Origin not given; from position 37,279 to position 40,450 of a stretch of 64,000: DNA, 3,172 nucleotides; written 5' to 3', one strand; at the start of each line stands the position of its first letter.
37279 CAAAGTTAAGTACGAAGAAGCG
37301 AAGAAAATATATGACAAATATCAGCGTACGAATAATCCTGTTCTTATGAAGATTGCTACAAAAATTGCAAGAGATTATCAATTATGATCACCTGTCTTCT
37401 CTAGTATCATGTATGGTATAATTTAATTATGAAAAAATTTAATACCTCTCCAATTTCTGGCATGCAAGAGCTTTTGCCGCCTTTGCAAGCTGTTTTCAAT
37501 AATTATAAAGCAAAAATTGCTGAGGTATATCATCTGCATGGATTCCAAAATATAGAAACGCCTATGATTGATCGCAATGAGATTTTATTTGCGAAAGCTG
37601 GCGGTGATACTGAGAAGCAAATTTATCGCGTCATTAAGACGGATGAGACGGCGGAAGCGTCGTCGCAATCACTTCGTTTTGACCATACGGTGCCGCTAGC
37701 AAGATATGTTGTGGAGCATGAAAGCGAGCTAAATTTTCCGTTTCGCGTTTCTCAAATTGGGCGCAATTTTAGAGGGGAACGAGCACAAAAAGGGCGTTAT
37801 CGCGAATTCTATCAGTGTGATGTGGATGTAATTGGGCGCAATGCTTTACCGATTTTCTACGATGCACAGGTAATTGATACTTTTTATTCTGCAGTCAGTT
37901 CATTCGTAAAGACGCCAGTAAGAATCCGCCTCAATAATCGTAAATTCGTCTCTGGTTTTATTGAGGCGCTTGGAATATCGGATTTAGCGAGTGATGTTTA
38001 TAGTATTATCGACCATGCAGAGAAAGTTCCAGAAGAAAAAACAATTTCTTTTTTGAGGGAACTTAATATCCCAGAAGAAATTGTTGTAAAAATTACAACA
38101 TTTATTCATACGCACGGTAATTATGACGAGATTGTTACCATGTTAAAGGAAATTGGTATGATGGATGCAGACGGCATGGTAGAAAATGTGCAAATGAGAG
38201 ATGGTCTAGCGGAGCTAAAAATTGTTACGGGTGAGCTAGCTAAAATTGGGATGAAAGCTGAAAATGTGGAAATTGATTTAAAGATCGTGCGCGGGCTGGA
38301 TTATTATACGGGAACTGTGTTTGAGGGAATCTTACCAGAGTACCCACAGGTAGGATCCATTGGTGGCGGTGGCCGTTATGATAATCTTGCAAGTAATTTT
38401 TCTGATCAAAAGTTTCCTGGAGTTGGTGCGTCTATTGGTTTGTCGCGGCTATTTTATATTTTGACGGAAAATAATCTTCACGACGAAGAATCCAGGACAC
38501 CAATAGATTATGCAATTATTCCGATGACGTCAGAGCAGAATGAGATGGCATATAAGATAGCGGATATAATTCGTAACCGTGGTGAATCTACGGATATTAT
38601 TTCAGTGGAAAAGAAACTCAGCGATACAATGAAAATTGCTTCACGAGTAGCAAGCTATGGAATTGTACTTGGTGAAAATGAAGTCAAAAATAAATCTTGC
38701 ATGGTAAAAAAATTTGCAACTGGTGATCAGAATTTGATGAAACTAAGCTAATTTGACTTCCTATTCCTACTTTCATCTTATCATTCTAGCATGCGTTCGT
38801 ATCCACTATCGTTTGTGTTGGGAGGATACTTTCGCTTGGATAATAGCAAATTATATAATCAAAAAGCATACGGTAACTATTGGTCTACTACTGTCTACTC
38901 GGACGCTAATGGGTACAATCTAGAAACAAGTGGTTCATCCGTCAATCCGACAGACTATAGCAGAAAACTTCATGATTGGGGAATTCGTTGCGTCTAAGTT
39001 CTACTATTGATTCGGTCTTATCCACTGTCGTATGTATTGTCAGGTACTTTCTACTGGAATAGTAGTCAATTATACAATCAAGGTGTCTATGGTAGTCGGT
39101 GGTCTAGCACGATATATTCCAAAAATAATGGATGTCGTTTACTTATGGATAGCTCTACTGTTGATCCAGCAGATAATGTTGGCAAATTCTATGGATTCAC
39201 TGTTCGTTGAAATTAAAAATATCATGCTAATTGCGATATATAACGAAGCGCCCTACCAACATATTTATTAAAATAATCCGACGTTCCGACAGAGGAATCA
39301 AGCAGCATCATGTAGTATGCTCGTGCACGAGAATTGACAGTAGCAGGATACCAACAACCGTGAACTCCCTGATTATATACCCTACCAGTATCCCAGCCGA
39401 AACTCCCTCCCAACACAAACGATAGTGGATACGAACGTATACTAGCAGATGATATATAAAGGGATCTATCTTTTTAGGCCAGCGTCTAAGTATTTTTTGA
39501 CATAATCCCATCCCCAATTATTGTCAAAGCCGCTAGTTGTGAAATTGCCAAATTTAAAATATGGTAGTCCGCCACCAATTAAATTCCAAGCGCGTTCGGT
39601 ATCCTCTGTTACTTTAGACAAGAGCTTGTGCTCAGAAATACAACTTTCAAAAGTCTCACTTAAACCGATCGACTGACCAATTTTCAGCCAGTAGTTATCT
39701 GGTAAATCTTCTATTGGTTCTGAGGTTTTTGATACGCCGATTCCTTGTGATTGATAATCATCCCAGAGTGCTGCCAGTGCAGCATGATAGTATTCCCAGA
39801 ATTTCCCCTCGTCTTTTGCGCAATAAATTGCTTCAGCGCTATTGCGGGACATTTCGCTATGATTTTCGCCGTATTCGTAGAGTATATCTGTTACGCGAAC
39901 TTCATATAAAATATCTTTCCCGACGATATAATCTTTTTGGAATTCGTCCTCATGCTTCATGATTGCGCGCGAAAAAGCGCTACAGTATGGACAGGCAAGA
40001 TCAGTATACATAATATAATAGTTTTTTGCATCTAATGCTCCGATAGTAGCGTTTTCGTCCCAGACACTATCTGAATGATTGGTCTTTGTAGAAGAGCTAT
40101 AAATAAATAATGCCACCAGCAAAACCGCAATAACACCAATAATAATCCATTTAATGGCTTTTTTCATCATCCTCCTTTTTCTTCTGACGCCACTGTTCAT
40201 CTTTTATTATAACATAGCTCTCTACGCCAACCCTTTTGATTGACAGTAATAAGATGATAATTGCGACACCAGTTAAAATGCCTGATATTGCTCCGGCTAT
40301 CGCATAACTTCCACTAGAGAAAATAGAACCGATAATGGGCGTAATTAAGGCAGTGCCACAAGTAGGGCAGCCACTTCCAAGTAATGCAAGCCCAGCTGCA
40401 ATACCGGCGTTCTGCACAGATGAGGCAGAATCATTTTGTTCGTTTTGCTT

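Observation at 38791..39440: Array of three silent, perfectly collinear variable C-terminal cassettes (CLec/FISUMP-like tips)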

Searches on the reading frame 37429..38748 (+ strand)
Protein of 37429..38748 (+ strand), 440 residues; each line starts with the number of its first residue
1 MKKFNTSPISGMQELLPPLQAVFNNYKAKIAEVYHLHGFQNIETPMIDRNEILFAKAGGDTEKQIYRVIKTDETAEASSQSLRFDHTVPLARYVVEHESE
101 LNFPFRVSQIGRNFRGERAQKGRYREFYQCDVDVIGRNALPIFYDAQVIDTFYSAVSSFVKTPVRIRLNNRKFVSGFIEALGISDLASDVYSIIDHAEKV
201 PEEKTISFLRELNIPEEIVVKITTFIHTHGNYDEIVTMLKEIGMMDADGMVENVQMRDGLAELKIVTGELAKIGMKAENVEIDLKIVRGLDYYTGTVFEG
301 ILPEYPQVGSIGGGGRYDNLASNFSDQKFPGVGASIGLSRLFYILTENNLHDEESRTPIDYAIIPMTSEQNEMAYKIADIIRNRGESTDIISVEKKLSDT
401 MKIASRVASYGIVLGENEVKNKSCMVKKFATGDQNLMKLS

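Call 50: find_homologous_proteins(query=window:37429-38748:+, max_evalue=1e-60)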
Query window:37429-38748:+ (440 aa): 6984 proteins with E <= 1e-60 among 8000 candidates; the best 120 are listed.
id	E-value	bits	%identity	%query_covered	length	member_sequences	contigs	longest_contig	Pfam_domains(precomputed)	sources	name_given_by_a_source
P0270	6.7e-215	732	75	100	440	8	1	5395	PF13393.12,PF03129.26,PF00587.31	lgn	-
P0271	6.3e-209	712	72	100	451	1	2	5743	PF13393.12,PF03129.26,PF00587.31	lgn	-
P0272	1.5e-200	685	71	100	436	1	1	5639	PF13393.12,PF03129.26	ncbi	-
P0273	6.1e-199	679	70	100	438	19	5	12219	PF13393.12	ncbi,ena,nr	ncbi:histidine--tRNA ligase [Candidatus Saccharibacteria bacterium]|nr:histidine--tRNA ligase [Candi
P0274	2.0e-186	638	68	100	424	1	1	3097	PF13393.12,PF03129.26,PF01409.26,PF00587.31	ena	-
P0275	2.5e-186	638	67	100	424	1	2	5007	PF13393.12,PF03129.26,PF01409.26,PF00587.31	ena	-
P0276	1.3e-185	636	67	100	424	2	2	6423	PF13393.12,PF03129.26,PF01409.26,PF00587.31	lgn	-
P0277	4.8e-185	634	67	100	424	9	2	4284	PF13393.12,PF03129.26,PF01409.26,PF00587.31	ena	-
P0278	2.6e-184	631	67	97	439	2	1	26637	PF13393.12,PF03129.26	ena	-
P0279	3.8e-184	631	67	100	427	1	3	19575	PF13393.12,PF03129.26,PF00587.31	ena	-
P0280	4.7e-184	630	67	100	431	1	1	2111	PF13393.12,PF03129.26,PF01409.26,PF00587.31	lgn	-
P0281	4.4e-182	624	66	100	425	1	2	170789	PF13393.12,PF03129.26,PF01409.26,PF00587.31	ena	-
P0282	7.0e-182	623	66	100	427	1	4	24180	PF13393.12,PF03129.26,PF01409.26,PF00587.31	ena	-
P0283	4.8e-181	621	65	100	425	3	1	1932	PF13393.12,PF03129.26,PF01409.26,PF00587.31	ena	-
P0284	6.2e-181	620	65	100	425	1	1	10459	PF13393.12,PF03129.26,PF01409.26,PF00587.31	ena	-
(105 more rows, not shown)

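Call 51: find_encoding_contigs(protein=P0273, flank=6000, max_places=5)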
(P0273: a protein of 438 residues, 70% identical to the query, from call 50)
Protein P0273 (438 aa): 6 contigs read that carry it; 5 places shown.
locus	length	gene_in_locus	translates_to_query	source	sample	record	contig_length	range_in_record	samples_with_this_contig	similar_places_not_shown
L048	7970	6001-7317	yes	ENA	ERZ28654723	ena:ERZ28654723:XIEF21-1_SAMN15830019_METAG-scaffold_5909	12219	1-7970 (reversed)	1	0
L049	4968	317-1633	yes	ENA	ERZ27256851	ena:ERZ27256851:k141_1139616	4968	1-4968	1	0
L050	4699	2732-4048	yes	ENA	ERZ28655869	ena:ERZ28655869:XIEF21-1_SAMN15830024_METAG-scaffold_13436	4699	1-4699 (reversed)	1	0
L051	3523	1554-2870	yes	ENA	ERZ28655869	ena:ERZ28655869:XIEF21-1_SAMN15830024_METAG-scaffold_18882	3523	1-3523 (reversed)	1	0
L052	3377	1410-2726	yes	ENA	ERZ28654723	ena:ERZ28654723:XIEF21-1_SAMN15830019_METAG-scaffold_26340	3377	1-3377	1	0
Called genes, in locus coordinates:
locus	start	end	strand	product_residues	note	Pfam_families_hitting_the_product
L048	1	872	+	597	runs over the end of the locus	PF00664:ABC_membrane, PF00005:ABC_tran, PF02463:SMC_N (weak)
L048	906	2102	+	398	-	PF05673:DUF815 (faint), PF01078:Mg_chelatase (faint), PF05496:RuvB_N, PF13191:AAA_16 (faint), PF00004:AAA, PF20720:nSTAND3 (weak), PF16193:AAA_assoc_2, PF12002:MgsA_C, +2 more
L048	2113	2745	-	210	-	PF08014:MATCAP (weak)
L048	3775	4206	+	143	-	PF18451:CdiA_C (faint)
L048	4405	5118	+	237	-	PF14681:UPRTase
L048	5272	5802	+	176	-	PF18936:DUF5684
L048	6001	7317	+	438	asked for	PF13393:tRNA-synt_His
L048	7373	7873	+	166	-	PF00398:RrnaAD, PF01135:PCMT (weak), PF03602:Cons_hypoth95, PF05175:MTS, PF13847:Methyltransf_31 (weak), PF08241:Methyltransf_11 (weak), PF13649:Methyltransf_25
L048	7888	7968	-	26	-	?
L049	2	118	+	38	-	?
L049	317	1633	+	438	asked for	PF13393:tRNA-synt_His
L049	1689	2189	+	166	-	PF00398:RrnaAD, PF01135:PCMT (weak), PF03602:Cons_hypoth95, PF05175:MTS, PF13847:Methyltransf_31 (weak), PF08241:Methyltransf_11 (weak), PF13649:Methyltransf_25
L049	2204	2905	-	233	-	PF13462:Thioredoxin_4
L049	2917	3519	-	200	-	-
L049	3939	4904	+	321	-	PF00535:Glycos_transf_2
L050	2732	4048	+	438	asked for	PF13393:tRNA-synt_His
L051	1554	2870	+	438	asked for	PF13393:tRNA-synt_His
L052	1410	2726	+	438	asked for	PF13393:tRNA-synt_His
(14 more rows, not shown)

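Call 52: find_encoding_contigs(protein=P0270, flank=6000, max_places=3)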
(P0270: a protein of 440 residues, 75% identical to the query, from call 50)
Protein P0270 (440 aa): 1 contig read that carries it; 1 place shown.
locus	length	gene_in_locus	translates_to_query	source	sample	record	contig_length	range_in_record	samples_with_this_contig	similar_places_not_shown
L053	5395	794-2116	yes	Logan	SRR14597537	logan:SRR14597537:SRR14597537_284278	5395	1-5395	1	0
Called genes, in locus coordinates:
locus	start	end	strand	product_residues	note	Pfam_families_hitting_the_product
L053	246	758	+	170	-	-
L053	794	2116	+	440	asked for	PF13393:tRNA-synt_His, PF00587:tRNA-synt_2b (weak), PF03129:HGTP_anticodon (weak)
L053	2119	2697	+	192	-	PF00398:RrnaAD, PF01135:PCMT (weak), PF03602:Cons_hypoth95, PF05175:MTS, PF02390:Methyltransf_4 (weak), PF13847:Methyltransf_31 (weak), PF08241:Methyltransf_11 (weak), PF13649:Methyltransf_25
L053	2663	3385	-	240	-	PF13462:Thioredoxin_4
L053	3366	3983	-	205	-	-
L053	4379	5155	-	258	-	-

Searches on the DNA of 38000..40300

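Call 68: search_rna_families(source=window, start=38000, end=40300, threshold=evalue, max_evalue=1)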
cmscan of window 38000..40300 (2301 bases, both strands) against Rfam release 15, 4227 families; matches with E-value up to 1: 1.
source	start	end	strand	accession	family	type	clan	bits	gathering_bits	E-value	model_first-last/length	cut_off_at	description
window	38210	38282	+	RF02089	CLRN1-AS1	Gene; lncRNA;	-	20.4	48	0.025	1-79/79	no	CLRN1 antisense RNA 1 conserved region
